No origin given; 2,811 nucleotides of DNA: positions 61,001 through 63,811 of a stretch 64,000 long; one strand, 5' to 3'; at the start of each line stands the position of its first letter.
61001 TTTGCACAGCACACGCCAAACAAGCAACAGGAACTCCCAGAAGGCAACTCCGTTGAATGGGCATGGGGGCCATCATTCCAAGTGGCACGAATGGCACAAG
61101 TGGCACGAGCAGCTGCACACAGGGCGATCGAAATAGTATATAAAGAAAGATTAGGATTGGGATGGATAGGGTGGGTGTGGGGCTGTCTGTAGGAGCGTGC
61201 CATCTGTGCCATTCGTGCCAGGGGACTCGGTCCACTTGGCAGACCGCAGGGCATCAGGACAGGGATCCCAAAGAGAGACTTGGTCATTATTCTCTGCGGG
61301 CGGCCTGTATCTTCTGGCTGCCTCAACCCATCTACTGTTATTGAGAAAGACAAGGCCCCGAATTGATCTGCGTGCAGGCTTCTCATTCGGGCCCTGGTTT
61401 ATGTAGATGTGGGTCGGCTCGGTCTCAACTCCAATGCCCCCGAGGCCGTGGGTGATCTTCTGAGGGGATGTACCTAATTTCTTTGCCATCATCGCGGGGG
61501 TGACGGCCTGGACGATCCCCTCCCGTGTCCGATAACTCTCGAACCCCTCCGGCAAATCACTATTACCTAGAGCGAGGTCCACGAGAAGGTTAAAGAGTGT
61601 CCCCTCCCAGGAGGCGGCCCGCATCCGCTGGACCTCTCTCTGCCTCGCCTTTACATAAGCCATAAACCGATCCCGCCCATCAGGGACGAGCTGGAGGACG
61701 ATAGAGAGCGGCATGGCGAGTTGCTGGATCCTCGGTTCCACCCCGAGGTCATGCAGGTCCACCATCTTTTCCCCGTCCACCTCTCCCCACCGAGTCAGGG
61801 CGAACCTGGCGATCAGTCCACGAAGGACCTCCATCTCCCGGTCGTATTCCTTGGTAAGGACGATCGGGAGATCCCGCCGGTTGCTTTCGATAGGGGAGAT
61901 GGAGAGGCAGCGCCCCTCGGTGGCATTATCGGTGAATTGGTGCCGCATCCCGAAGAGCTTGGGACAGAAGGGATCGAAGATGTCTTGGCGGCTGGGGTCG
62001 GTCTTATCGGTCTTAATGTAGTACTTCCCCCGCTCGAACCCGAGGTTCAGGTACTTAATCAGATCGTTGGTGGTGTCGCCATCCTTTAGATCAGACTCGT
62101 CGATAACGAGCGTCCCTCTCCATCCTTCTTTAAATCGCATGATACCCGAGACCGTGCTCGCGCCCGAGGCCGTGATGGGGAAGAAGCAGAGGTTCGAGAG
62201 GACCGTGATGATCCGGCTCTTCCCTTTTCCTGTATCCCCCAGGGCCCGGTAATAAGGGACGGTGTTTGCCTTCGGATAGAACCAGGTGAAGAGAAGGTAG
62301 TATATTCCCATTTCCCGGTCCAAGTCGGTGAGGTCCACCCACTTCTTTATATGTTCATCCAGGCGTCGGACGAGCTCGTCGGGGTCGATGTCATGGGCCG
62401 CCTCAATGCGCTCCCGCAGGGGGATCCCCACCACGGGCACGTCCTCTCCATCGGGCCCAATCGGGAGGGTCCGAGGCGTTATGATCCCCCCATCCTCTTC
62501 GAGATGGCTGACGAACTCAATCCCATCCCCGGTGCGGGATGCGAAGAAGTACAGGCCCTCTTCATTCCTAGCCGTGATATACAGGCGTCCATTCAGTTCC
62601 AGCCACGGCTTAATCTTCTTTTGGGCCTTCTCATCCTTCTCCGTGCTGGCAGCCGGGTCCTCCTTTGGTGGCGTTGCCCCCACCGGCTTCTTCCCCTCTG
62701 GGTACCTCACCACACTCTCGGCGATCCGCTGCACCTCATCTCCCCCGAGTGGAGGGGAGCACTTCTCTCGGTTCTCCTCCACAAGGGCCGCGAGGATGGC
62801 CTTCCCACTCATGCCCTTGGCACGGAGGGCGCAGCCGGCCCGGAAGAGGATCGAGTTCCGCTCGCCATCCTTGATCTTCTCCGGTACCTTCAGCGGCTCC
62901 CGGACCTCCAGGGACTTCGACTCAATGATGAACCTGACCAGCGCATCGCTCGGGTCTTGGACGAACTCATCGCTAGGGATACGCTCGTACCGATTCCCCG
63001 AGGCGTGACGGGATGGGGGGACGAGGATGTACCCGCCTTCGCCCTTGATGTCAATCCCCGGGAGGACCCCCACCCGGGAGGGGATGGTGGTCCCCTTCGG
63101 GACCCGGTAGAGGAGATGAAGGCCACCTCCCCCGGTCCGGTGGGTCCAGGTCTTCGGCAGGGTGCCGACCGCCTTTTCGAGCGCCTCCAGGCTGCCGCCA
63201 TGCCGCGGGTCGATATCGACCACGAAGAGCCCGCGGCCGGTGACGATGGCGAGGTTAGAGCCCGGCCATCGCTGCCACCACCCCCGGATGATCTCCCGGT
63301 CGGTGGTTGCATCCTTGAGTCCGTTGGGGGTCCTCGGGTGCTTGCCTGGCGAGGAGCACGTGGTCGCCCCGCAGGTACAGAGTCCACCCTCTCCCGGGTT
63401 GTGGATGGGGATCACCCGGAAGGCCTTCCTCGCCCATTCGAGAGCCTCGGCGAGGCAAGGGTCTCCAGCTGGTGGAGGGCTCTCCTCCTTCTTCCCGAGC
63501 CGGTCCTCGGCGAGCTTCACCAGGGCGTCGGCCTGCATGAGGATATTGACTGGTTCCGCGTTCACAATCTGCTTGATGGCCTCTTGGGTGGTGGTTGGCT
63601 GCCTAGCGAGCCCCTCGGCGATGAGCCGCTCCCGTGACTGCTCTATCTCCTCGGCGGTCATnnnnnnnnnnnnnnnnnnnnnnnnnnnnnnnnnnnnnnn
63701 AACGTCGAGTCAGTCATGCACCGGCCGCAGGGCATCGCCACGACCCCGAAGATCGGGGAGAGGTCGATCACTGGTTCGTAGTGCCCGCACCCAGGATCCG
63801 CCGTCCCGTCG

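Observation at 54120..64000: Truncated integrated mobile element with no recognisable integrase, capsid or transfer genes in view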

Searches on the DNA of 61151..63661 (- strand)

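Call 103: search_rna_families(source=L001, threshold=gathering)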
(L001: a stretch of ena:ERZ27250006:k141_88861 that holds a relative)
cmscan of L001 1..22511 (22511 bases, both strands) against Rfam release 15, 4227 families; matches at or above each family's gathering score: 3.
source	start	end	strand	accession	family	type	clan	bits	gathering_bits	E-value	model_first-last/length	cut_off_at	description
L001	22152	22225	-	RF00005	tRNA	Gene; tRNA;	CL00001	61.2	29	3e-11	1-71/71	no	tRNA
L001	3878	3950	-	RF00005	tRNA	Gene; tRNA;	CL00001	58.9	29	1.3e-10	1-71/71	no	tRNA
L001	3976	4080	-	RF00005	tRNA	Gene; tRNA;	CL00001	50.8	29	2.1e-08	1-71/71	no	tRNA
